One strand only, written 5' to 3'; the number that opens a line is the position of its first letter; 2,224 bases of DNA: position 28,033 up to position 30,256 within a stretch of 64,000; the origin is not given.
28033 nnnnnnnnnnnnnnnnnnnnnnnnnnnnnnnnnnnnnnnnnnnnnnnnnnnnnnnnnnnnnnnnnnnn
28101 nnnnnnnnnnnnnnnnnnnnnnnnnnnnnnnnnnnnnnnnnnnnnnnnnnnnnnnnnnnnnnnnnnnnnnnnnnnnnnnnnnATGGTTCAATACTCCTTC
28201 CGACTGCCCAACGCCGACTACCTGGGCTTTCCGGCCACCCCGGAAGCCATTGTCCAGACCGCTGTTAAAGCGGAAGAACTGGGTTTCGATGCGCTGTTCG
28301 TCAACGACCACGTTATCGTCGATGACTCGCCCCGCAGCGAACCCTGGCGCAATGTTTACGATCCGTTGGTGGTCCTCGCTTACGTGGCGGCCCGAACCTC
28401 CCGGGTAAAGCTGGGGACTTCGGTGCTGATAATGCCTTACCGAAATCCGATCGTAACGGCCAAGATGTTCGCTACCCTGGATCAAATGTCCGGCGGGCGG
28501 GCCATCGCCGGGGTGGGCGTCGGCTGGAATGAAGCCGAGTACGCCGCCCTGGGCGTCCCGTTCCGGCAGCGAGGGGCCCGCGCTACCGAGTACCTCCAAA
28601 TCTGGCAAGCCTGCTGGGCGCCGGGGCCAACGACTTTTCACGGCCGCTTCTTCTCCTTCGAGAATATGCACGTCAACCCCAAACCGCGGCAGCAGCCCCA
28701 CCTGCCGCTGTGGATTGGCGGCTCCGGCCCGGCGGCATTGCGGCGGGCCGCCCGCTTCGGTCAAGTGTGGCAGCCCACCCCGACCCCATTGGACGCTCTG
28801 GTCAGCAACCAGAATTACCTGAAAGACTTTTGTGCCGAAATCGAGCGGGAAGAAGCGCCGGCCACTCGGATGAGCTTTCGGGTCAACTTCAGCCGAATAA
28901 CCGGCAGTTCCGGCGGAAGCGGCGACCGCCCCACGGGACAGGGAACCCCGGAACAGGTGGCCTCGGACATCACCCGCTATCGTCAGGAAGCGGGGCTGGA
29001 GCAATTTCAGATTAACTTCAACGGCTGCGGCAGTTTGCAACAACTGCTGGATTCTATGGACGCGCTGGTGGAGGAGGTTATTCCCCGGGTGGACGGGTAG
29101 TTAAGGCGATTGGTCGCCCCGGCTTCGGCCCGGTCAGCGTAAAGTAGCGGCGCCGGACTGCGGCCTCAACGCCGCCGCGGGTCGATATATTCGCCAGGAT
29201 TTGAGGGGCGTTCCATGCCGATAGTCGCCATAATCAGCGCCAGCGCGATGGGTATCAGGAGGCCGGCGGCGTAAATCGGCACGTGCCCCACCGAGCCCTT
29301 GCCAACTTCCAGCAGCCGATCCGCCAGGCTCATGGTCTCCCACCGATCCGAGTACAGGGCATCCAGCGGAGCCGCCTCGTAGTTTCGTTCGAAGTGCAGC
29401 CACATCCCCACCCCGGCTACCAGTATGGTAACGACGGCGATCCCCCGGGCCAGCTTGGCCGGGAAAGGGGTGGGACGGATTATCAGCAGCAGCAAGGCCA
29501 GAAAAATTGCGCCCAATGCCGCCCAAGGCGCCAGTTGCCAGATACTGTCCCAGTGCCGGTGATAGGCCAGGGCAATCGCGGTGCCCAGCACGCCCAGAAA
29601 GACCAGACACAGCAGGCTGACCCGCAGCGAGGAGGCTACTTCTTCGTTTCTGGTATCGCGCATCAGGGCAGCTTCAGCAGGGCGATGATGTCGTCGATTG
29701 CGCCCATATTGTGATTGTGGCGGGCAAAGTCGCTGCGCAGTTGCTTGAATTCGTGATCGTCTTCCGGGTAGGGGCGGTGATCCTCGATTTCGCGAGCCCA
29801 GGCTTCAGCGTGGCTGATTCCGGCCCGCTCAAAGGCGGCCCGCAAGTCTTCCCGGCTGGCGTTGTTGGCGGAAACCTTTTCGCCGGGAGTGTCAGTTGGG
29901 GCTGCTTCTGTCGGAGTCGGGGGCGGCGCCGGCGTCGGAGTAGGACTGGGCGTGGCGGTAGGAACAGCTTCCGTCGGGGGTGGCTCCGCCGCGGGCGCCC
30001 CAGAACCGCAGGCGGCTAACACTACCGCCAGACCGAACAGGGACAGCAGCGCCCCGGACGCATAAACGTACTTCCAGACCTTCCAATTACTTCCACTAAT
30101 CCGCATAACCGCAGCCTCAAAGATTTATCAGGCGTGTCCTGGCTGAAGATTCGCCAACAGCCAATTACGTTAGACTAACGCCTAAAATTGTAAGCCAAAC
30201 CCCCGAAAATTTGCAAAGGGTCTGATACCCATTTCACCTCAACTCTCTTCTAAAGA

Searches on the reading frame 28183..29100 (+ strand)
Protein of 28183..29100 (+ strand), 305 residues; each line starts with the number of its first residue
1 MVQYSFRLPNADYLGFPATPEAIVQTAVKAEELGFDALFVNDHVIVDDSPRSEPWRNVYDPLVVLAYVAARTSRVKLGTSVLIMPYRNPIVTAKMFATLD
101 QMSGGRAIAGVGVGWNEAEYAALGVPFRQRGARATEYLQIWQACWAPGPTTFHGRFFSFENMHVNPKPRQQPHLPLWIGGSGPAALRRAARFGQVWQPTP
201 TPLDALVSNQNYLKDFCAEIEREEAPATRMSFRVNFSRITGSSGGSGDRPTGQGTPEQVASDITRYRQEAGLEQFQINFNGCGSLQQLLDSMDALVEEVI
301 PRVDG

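Call 7: search_protein_families(library=pfam, proteins=[window:28183-29100:+], max_evalue=1)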
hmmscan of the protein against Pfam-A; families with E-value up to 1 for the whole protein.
window:28183-29100:+ (305 aa): 1 family
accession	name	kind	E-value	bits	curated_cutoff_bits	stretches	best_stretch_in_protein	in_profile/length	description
PF00296.26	Bac_luciferase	-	1.7e-59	202.2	27.9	1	18-232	20-225/314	Luciferase-like monooxygenase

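Call 15: find_related_loci(query=window:28183-29100:+, collection=genome_contigs, flank=10000)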
Query window:28183-29100:+ (305 aa) in genome_contigs; peptide patterns used: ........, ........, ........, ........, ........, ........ (x = any residue, [..] = any of these).
150 stretches matched a pattern; 99 encode a relative of the query (tblastn E <= 1e-3); the best 80 are kept; 80 distinct loci.
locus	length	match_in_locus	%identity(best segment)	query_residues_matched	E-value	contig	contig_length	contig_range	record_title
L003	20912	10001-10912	88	1-304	0e+0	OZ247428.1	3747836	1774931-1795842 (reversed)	MAG: Dehalococcoidia bacterium isolate 98dfbe93-de8a-46f9-be85-8584a0b4116d genome assembly, chromosome: 1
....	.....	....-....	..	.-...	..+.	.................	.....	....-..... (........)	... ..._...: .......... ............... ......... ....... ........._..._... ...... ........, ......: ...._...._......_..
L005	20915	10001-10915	87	1-305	0e+0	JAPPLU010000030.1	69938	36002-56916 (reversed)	MAG: Chloroflexota bacterium isolate RHO3_bin_2 NODE_892_length_69938_cov_13.264485, whole genome shotgun sequence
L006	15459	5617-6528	87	1-304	0e+0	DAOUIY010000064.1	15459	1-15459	MAG TPA_asm: Dehalococcoidia bacterium isolate S32_229 k113_1570858, whole genome shotgun sequence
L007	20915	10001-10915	87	1-305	0e+0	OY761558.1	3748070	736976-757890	MAG: Dehalococcoidia bacterium isolate 6ae818db-717c-4d07-8374-be93c3d6d717 genome assembly, chromosome: 1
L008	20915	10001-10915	86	1-305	0e+0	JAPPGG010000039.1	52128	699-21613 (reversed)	MAG: Chloroflexota bacterium isolate RHO1_bin_4 NODE_1383_length_52128_cov_35.437482, whole genome shotgun sequence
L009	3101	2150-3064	85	1-305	0e+0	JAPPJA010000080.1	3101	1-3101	MAG: Chloroflexota bacterium isolate RHO2_bin_36 NODE_24615_length_3101_cov_4.327971, whole genome shotgun sequence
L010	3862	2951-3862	86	1-304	0e+0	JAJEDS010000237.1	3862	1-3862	MAG: Dehalococcoidia bacterium isolate p16x33bins.38 k141_764250, whole genome shotgun sequence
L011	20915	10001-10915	86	1-305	4e-179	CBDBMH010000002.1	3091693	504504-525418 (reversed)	MAG: Dehalococcoidia bacterium isolate 54ca6173-90b9-4e1c-a49d-3e10b3dce350 genome assembly, contig: contig_2, whole gen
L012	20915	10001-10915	84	1-305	4e-178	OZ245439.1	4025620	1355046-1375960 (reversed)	MAG: Dehalococcoidia bacterium isolate 8d673fb0-6267-4ca5-9ff6-096bfbafaff1 genome assembly, chromosome: 1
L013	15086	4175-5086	84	1-304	2e-177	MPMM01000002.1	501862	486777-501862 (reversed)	MAG: SAR202 cluster bacterium bin22 NODE_8_length_501862_cov_15.8564_ID_15, whole genome shotgun sequence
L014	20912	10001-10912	84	1-304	3e-176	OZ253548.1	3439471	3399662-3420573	MAG: Dehalococcoidia bacterium isolate 601e0476-adb4-49b6-be5a-42d8628e722d genome assembly, chromosome: 1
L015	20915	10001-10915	83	1-305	2e-175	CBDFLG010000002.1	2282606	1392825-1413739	MAG: Dehalococcoidia bacterium isolate efce6ea5-ba2a-426c-ac69-3e93deb07a8c genome assembly, contig: contig_2, whole gen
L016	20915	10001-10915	81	1-305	2e-171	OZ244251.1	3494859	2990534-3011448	MAG: Dehalococcoidia bacterium isolate 336a6304-0e06-48bf-99bc-adea3de86b35 genome assembly, chromosome: 1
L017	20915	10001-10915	80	1-305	1e-171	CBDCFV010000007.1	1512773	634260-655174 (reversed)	MAG: Dehalococcoidia bacterium isolate 9c3c1ea3-44c0-4b18-a908-b6ba16db4234 genome assembly, contig: contig_7, whole gen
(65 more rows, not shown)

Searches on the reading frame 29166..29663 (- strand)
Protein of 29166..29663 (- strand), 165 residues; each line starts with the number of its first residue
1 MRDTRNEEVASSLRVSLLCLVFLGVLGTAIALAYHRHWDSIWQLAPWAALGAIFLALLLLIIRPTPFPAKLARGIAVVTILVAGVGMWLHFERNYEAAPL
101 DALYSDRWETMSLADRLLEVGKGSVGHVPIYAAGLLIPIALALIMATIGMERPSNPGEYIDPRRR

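Call 7: search_protein_families(library=pfam, proteins=[window:29166-29663:-], max_evalue=1)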
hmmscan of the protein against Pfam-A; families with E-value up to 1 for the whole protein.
window:29166-29663:- (165 aa): 4 families
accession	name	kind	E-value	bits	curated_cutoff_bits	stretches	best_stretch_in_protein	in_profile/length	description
PF20176.3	DUF6541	-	0.073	11.7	29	1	21-158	2-121/646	Family of unknown function (DUF6541)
PF24838.2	8xMP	-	0.13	12.5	30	1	3-63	9-71/136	Octameric membrane protein family (8xMP)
PF03419.18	Peptidase_U4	-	0.2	11.4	28.4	1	15-131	30-115/284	Sporulation factor SpoIIGA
PF20990.2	DUF2207_C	-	0.49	10.5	33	0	5-75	130-197/247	Predicted membrane protein (DUF2207) C-terminal domain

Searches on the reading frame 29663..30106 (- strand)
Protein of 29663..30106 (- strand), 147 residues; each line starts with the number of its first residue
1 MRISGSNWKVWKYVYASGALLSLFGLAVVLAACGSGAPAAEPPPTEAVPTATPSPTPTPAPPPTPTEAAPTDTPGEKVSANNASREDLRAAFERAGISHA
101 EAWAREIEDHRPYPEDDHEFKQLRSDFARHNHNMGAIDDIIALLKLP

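Call 7: search_protein_families(library=pfam, proteins=[window:29663-30106:-], max_evalue=1)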
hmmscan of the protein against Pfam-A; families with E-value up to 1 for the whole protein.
window:29663-30106:- (147 aa): 1 family
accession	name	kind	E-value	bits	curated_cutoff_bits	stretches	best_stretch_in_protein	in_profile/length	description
PF21827.1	New_glue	-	0.25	11.5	31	1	21-85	7-71/94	New glue protein family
